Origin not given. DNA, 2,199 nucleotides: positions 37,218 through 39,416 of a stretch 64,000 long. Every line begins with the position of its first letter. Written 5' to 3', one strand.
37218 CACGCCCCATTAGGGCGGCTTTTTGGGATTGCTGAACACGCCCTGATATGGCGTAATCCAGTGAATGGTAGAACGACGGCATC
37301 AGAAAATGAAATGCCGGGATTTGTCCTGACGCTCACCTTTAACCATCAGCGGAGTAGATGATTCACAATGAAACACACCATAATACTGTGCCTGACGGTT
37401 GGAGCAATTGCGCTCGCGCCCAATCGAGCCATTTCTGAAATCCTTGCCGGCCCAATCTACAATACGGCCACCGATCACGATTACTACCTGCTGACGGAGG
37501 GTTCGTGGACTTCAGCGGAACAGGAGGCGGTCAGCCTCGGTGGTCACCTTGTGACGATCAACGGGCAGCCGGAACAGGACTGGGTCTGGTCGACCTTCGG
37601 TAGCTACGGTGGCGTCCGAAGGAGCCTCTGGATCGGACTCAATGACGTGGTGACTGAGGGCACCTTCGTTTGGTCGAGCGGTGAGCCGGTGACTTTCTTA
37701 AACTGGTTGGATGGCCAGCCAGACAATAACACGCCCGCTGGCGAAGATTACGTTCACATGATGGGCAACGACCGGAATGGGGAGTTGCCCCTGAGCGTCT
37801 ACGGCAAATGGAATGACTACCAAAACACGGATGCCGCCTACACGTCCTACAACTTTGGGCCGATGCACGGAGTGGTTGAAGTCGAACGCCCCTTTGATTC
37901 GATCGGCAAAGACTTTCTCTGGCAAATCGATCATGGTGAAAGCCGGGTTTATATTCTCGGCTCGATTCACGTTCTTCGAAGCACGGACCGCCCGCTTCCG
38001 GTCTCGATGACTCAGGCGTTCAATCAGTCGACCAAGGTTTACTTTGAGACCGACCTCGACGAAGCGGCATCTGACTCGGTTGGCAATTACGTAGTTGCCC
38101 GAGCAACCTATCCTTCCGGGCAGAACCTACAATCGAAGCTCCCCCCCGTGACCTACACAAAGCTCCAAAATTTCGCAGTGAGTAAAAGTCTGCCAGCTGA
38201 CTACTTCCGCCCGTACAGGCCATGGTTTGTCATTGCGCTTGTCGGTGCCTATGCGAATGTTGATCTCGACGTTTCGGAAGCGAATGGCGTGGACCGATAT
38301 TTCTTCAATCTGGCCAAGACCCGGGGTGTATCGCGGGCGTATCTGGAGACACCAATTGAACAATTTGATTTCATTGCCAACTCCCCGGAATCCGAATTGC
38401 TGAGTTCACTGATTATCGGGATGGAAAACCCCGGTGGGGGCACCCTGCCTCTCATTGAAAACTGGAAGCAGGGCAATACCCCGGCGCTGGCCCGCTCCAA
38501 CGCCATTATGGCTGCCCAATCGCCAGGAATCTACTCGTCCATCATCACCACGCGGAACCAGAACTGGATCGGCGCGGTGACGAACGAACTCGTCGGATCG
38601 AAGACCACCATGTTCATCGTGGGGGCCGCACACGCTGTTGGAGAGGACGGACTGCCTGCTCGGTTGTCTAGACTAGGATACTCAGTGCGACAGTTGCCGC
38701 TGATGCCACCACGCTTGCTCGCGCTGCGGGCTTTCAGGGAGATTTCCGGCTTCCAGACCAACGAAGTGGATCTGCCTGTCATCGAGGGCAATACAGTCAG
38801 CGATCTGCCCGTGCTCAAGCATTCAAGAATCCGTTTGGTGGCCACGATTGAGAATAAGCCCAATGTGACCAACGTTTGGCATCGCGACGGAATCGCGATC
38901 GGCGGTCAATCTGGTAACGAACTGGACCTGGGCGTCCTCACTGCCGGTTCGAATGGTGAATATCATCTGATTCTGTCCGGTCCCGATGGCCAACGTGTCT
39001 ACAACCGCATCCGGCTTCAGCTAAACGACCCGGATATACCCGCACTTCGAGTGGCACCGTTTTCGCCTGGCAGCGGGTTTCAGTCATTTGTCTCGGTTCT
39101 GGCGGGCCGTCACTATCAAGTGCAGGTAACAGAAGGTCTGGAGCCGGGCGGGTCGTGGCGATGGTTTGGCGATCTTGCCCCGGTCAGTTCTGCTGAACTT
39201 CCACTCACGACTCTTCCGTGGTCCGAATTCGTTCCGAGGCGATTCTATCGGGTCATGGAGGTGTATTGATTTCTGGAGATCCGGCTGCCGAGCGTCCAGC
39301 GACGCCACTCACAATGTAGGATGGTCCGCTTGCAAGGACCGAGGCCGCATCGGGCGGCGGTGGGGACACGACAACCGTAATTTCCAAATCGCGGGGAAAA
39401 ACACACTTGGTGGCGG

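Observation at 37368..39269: Secreted fusion of a Ca-type C-type lectin domain (QPD/WND) to a TraB/GumN (Tiki-like) domain and an Ig-like tail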

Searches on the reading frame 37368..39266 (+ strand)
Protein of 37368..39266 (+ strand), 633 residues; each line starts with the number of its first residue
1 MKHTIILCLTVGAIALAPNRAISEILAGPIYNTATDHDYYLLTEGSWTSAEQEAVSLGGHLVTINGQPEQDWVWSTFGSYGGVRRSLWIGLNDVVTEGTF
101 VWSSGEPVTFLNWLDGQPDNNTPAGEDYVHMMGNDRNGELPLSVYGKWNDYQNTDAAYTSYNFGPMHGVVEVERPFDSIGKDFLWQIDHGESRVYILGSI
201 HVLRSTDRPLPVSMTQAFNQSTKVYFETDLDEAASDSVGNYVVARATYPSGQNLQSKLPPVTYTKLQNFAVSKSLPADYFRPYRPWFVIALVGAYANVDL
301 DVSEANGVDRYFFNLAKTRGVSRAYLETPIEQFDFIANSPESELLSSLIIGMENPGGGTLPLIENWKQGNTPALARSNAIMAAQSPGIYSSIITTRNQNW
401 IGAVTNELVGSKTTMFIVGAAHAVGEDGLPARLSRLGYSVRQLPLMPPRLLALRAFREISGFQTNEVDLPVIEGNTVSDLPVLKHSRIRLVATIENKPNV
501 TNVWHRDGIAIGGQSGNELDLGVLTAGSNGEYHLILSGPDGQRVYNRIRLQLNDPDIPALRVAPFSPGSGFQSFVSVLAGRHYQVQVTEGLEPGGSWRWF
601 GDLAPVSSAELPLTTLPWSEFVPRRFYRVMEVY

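Call 3: search_protein_families(library=pfam, proteins=[window:37368-39266:+], max_evalue=1)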
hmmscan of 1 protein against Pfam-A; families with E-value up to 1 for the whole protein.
window:37368-39266:+ (633 aa): 2 families
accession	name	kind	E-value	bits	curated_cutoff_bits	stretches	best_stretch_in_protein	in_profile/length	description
PF01963.22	TraB_PrgY_gumN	-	1.5e-50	173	26.8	1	183-442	1-263/263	TraB/PrgY/gumN family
PF00059.27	Lectin_C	-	3.3e-08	34.7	22.6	1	46-134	4-86/107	Lectin C-type domain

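Call 4: search_protein_families(library=ncbifam, proteins=[window:37368-39266:+], max_evalue=1)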
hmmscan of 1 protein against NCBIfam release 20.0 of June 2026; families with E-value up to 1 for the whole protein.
window:37368-39266:+ (633 aa): 0 families

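Call 5: search_solved_structures(query=window:37368-39266:+, max_evalue=0.01, show_alignments=3)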
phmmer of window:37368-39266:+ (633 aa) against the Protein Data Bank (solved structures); distinct sequences matched with E-value up to 0.01: 117 (the best 60 are shown).
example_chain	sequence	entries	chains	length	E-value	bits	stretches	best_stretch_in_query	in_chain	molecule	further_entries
5xts_A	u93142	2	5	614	3.1e-23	85.1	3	57-135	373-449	Macrophage mannose receptor 1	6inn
7jpt_A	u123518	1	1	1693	1.2e-19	73.3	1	42-129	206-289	Lymphocyte antigen 75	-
7jpu_A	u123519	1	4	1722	1.4e-19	73.1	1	42-129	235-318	Lymphocyte antigen 75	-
7qsr_A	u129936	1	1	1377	2e-18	69.2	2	35-115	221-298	Secretory phospholipase A2 receptor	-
5ao5_A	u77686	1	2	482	2.1e-17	65.9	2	27-135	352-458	C-TYPE MANNOSE RECEPTOR 2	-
5ao6_A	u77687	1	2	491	2.1e-17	65.9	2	27-135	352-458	C-TYPE MANNOSE RECEPTOR 2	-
5e4k_A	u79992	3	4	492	2.1e-17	65.8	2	27-135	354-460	C-type mannose receptor 2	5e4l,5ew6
5xtw_A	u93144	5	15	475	8.4e-17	63.9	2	57-135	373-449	Macrophage mannose receptor 1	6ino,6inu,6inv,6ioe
9wyt_J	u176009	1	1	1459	1.1e-16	63.5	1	46-118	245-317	yolk sac IgY receptor precursor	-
8k8h_A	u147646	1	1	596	9.9e-13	50.4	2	42-129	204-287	Lymphocyte antigen 75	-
8hbc_A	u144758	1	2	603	1e-12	50.4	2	42-129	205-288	Lymphocyte antigen 75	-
6y0m_A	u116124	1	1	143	1.6e-11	46.4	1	45-137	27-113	Low affinity immunoglobulin epsilon Fc receptor membrane-bound form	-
2ox9_A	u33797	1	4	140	3.6e-11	45.3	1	29-153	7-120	Collectin placenta 1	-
6y0l_A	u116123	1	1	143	4.1e-11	45.1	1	45-137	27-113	Low affinity immunoglobulin epsilon Fc receptor membrane-bound form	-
6pwr_A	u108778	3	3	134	4.6e-11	44.9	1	42-136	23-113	Fc fragment of IgE receptor II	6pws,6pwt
2afp_A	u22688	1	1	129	1e-08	37.2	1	39-120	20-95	PROTEIN (SEA RAVEN TYPE II ANTIFREEZE PROTEIN)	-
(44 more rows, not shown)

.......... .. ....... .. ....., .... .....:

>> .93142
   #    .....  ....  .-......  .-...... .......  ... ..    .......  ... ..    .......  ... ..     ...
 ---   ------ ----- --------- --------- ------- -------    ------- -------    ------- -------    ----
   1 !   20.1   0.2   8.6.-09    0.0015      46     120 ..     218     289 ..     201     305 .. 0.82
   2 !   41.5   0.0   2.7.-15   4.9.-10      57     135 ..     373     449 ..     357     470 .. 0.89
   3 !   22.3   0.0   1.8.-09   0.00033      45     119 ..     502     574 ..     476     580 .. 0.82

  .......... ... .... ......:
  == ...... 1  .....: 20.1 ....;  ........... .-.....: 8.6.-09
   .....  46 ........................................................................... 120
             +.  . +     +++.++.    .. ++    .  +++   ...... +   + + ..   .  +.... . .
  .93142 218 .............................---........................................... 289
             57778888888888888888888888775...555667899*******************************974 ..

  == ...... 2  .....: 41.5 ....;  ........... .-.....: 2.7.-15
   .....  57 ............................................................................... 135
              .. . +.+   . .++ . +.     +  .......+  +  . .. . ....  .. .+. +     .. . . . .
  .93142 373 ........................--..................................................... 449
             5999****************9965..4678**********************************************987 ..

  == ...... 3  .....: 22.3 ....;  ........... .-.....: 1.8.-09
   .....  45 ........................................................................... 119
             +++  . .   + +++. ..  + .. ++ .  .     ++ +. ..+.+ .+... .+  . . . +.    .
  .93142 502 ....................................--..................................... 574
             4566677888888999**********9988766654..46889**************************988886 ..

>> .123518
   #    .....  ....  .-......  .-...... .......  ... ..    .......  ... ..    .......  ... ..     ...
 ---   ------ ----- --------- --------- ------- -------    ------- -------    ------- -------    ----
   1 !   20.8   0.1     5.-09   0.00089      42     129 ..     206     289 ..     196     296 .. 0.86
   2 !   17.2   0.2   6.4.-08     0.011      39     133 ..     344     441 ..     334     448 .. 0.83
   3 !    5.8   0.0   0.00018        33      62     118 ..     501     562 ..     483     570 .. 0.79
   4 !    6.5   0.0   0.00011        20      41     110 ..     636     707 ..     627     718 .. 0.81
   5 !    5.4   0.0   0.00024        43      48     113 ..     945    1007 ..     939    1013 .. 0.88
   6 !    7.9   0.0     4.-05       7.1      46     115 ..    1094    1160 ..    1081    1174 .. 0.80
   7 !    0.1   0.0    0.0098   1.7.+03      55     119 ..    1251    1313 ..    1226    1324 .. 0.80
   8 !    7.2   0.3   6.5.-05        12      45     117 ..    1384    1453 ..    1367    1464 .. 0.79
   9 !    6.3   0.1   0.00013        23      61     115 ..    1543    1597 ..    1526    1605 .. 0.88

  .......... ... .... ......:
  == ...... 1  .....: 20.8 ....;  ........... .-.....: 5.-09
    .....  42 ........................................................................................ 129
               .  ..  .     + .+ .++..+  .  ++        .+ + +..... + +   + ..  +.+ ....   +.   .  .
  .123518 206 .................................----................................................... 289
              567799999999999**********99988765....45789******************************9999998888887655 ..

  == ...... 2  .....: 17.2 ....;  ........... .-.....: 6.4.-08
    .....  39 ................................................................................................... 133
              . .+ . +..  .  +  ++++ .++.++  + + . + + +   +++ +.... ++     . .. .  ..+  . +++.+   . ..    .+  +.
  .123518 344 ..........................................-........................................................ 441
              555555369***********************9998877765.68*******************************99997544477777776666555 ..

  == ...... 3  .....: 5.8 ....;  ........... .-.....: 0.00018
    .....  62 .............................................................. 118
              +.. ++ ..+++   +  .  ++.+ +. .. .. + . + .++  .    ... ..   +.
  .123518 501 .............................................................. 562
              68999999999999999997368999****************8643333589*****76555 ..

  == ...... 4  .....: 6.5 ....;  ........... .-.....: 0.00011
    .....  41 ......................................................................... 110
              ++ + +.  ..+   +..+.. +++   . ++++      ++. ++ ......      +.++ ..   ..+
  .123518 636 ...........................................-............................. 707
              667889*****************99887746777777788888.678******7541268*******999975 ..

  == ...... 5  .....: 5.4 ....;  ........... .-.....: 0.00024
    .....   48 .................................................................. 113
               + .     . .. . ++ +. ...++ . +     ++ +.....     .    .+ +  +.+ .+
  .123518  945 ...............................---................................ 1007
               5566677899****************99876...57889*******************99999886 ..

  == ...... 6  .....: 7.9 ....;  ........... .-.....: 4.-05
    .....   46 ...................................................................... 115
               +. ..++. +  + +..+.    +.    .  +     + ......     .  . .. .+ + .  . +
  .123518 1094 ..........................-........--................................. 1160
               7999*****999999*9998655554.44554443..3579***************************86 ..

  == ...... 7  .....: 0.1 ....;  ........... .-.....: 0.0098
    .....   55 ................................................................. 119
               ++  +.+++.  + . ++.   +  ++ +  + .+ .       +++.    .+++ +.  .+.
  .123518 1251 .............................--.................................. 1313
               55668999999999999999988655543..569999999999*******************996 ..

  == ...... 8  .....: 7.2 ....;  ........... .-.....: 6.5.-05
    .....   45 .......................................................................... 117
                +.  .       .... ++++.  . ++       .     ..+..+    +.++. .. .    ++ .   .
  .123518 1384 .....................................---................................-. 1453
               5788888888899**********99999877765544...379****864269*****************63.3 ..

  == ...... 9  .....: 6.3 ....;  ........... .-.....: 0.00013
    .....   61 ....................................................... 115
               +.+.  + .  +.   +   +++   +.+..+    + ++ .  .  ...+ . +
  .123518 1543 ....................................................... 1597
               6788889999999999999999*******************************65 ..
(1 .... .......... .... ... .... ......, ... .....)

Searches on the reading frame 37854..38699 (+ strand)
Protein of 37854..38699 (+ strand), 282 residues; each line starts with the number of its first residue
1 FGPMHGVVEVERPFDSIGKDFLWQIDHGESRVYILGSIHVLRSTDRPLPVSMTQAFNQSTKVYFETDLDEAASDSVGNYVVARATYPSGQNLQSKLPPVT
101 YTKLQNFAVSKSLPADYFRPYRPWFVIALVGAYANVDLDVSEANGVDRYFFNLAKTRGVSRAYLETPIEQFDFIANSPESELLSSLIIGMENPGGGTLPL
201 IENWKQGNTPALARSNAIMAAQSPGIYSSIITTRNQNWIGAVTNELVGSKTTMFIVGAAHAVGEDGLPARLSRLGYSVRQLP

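Call 6: search_solved_structures(query=window:37854-38699:+, max_evalue=10, show_alignments=2)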
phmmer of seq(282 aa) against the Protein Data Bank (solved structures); distinct sequences matched with E-value up to 10: 2.
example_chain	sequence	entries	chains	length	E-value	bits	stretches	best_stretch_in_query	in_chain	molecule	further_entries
8wac_A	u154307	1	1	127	0.5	12.7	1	48-149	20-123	Agarase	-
3vnd_A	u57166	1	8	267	0.62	12.5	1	141-218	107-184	Tryptophan synthase alpha chain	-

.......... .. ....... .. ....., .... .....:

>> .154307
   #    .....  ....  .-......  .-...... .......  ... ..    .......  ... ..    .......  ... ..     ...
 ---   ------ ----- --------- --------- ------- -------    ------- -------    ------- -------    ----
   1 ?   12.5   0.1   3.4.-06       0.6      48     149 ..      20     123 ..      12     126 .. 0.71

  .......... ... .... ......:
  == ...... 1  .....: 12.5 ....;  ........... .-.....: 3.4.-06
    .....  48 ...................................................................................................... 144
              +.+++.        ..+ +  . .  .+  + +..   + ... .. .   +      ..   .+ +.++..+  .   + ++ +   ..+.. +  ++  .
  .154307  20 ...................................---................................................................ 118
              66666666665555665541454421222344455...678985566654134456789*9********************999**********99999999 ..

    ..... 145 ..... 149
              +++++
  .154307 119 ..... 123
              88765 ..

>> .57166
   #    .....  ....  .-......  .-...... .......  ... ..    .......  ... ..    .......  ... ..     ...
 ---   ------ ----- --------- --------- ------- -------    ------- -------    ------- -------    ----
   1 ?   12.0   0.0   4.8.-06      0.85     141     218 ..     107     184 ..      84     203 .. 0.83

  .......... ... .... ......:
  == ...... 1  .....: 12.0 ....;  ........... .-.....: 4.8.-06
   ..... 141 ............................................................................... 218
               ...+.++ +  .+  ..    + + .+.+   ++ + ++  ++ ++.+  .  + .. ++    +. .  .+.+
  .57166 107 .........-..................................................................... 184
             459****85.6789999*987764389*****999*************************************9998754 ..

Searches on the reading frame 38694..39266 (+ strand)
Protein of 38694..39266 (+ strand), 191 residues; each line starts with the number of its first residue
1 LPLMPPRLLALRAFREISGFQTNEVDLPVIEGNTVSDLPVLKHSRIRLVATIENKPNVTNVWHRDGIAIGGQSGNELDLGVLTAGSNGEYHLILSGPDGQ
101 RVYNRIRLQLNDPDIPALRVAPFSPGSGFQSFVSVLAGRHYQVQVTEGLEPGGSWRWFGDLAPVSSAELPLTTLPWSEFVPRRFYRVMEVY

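Call 7: search_solved_structures(query=window:38694-39266:+, max_evalue=10, show_alignments=1)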
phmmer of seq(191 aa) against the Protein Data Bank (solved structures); distinct sequences matched with E-value up to 10: 14.
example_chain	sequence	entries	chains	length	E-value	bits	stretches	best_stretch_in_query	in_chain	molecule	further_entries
5lf5_A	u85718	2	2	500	0.26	14.3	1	17-100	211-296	Myelin-associated glycoprotein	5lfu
9eno_A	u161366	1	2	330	0.32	14.1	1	49-113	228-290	Diisopropyl-fluorophosphatase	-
5o5i_A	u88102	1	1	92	0.44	13.6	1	51-104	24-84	Roundabout homolog 1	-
6a77_A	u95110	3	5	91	0.48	13.5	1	51-104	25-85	Roundabout homolog 1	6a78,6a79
5lfr_A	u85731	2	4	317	0.73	12.9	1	17-100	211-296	Myelin-associated glycoprotein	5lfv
7zp7_A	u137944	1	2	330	0.87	12.7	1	50-114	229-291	EnT1.3 C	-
8g99_C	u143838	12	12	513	0.89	12.6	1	92-145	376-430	DNA primase large subunit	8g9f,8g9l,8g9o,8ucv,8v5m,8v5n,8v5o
2iar_A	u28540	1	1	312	0.92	12.6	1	49-113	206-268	Diisopropylfluorophosphatase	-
7zp6_A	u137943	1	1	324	0.92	12.6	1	50-114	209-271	Diisopropyl-fluorophosphatase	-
5i7m_A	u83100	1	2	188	0.97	12.5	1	92-145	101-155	DNA primase large subunit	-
5f0q_A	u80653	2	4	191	0.99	12.5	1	92-145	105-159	DNA primase large subunit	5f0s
3q36_A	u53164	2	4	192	1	12.4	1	92-145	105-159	DNA primase large subunit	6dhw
3l9q_A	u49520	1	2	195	1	12.4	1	92-145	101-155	DNA primase large subunit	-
5dqo_A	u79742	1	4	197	1.1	12.4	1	92-145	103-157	DNA primase large subunit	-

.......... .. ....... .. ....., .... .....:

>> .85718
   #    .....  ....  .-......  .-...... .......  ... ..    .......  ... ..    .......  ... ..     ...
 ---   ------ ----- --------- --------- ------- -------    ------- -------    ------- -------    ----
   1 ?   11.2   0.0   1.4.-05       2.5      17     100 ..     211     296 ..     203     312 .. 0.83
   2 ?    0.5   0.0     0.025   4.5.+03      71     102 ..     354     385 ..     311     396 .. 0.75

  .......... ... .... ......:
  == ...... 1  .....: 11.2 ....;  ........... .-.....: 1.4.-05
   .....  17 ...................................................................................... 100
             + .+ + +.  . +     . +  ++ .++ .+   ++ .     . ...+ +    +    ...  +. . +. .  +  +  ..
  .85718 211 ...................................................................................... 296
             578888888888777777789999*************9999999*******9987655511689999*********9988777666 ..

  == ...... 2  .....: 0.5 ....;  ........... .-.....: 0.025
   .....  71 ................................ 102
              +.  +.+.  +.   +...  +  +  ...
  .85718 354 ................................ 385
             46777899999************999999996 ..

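Call 8: search_protein_families(library=pfam, proteins=[window:38694-39266:+], max_evalue=10)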
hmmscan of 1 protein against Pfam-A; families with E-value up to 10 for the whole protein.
seq(191 aa): 1 family
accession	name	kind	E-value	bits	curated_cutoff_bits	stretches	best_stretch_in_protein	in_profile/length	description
PF22000.2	DUF6929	-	0.079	12.5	27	1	18-59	171-214/286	Family of unknown function (DUF6929)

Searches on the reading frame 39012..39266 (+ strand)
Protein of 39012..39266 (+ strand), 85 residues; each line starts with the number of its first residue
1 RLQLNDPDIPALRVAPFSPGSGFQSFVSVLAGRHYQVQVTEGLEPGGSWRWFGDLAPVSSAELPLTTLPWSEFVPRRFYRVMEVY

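Call 77: find_homologous_proteins(query=A5, max_evalue=0.001)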
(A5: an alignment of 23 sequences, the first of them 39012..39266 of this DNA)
Query A5 (23 sequences) (85 aa, profile of the alignment): 10 proteins with E <= 0.001 among 235 candidates.
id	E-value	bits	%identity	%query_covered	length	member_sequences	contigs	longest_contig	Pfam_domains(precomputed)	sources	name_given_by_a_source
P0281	6.0e-11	60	29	74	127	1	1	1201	-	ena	-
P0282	3.2e-9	54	30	62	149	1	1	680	-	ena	-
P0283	3.3e-8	51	29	38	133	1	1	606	-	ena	-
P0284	3.5e-8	51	34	60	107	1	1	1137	-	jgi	jgi:hypothetical protein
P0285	5.7e-8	50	50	7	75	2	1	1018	-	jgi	-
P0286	3.0e-7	48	23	67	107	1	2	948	-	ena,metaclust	metaclust:\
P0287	3.1e-6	45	33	55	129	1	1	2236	PF07593.19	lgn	-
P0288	5.2e-6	44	33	66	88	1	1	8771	-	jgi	-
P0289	1.9e-5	42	27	95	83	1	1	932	-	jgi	jgi:hypothetical protein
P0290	1.0e-4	40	28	85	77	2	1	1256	-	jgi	-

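Call 78: search_protein_families(library=pfam, alignment_id=A5, max_evalue=1)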
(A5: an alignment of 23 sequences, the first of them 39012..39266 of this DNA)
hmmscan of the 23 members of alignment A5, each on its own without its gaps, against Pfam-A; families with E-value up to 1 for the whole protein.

A. member 1, window:39012-39266:+ (85 aa): 0 families

B. families by the number of members that match (of 23 scanned): 3 families
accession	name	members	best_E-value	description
PF00754.31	F5_F8_type_C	1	0.023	F5/8 type C domain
PF12175.13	WSS_VP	1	0.1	White spot syndrome virus structural envelope protein VP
PF21200.3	Glyco_hydro_39_C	1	0.11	Alpha-L-iduronidase C-terminal domain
